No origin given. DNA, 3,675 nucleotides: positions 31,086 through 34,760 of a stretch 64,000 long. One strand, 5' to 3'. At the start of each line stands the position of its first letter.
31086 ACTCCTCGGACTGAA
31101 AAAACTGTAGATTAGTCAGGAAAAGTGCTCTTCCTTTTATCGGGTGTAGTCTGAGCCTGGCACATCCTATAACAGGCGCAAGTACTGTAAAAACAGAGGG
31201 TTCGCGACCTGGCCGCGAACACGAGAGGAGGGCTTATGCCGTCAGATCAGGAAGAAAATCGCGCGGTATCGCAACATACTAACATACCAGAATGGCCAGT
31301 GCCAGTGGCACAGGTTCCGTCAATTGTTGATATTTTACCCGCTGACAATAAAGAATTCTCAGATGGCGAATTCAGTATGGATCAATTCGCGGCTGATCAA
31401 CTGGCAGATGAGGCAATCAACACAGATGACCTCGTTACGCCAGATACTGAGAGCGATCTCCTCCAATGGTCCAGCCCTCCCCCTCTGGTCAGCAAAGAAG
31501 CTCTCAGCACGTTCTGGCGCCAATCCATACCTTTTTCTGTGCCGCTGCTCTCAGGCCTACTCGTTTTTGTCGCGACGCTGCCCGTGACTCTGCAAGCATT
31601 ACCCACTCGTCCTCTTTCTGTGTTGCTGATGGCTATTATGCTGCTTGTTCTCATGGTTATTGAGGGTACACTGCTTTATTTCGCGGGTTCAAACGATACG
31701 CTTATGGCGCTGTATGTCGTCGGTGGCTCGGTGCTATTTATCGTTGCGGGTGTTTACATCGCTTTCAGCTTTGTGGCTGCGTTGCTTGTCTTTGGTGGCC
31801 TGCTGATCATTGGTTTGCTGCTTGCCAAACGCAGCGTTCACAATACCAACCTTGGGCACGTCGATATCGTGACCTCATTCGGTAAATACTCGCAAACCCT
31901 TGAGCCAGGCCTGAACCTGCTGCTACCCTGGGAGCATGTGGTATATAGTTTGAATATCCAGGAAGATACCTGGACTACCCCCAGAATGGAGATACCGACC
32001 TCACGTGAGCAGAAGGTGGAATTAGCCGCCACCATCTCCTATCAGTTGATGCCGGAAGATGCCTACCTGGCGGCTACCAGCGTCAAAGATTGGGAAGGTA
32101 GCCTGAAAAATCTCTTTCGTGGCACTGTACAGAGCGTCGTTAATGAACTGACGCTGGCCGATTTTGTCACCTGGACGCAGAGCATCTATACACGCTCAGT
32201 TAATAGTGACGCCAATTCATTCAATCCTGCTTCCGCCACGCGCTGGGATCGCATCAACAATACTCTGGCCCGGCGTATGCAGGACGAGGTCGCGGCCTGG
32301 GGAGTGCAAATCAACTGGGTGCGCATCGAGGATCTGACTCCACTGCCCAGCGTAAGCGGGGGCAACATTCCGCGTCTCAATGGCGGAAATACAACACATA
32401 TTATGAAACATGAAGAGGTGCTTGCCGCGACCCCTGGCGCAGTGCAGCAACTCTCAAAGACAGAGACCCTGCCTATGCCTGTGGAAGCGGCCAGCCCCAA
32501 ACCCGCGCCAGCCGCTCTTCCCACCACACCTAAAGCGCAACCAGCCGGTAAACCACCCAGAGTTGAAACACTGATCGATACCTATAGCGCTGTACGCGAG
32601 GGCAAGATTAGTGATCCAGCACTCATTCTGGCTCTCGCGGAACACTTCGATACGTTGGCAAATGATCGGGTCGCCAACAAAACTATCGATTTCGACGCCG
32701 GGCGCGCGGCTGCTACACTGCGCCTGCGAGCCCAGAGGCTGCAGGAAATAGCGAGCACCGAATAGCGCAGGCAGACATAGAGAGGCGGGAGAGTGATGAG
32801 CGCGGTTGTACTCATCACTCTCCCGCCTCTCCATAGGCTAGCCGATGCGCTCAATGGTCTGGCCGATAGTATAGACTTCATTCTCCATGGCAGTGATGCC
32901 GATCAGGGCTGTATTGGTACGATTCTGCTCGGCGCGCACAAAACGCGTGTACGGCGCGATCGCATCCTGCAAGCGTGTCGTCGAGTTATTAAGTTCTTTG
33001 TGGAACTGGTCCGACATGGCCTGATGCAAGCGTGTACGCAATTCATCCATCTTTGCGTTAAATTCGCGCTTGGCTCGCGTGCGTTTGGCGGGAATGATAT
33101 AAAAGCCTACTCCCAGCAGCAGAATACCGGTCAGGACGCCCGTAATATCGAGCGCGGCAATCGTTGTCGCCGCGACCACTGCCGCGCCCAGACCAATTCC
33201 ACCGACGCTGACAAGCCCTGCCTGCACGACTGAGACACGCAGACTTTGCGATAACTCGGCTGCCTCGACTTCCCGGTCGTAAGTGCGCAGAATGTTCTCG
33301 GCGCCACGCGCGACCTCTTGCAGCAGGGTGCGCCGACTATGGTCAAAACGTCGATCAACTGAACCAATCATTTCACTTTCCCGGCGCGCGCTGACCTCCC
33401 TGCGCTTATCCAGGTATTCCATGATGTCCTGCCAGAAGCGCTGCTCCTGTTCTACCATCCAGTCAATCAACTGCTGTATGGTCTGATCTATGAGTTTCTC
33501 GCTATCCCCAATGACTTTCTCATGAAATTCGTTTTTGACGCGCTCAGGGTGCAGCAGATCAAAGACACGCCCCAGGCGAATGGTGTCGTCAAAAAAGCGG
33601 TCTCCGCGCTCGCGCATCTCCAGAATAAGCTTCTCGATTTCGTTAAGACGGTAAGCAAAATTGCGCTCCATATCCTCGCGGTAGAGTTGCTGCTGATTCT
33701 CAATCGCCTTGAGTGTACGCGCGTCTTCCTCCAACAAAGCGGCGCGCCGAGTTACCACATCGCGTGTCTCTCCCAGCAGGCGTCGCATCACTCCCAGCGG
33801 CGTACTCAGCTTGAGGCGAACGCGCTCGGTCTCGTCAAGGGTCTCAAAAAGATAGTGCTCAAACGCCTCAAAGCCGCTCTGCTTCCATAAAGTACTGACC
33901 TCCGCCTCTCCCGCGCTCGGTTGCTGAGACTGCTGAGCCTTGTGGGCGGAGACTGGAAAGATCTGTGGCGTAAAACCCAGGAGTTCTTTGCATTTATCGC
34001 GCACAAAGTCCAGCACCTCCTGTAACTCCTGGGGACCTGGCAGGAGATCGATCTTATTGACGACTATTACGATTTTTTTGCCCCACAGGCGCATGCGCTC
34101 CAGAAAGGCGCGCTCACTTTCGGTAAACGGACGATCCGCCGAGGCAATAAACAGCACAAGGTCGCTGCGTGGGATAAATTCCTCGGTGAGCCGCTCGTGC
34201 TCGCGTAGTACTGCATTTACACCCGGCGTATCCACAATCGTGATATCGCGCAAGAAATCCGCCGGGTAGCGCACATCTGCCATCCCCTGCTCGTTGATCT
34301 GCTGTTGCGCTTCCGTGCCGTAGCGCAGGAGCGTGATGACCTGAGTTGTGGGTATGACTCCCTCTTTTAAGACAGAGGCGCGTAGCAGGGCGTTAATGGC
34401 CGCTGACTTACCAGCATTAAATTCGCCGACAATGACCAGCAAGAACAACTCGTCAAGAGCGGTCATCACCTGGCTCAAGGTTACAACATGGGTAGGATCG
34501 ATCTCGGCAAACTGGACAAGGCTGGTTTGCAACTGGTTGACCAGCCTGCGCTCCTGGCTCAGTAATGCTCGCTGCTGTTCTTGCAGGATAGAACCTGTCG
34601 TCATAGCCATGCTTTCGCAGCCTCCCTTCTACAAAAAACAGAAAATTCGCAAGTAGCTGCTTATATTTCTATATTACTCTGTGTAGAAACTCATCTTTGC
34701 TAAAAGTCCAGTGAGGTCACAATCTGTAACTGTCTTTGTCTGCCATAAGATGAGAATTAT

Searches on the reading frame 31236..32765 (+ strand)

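Call 82: search_protein_families(library=pfam, proteins=[window:31236-32765:+], max_evalue=0.00001)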
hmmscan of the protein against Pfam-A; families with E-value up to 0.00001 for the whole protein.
window:31236-32765:+ (509 aa): 1 family
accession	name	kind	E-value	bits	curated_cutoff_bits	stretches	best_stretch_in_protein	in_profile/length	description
PF01145.31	Band_7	-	3.2e-22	79.9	23.6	1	206-373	5-151/176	SPFH domain / Band 7 family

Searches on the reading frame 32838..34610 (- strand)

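Call 82: search_protein_families(library=pfam, proteins=[window:32838-34610:-], max_evalue=0.00001)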
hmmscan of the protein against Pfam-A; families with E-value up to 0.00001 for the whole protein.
window:32838-34610:- (590 aa): 5 families
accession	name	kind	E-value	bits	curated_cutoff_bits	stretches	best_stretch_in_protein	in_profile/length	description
PF00350.29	Dynamin_N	-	7.9e-25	88.3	27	2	121-186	101-166/168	Dynamin family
PF01926.29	MMR_HSR1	-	2.6e-12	47.3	21.9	1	59-186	3-113/113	50S ribosome-binding GTPase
PF00009.33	GTP_EFTU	-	5.3e-10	39.6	26.5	1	57-229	5-176/188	Elongation factor Tu GTP binding domain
PF21808.2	Dynamin-like_hel_bact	-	6e-06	26.1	28.3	0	243-308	14-78/373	Bacterial dynamin-like protein, helical domain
PF04548.22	AIG1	-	6.4e-06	26.1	27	0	58-210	3-145/212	AIG1 family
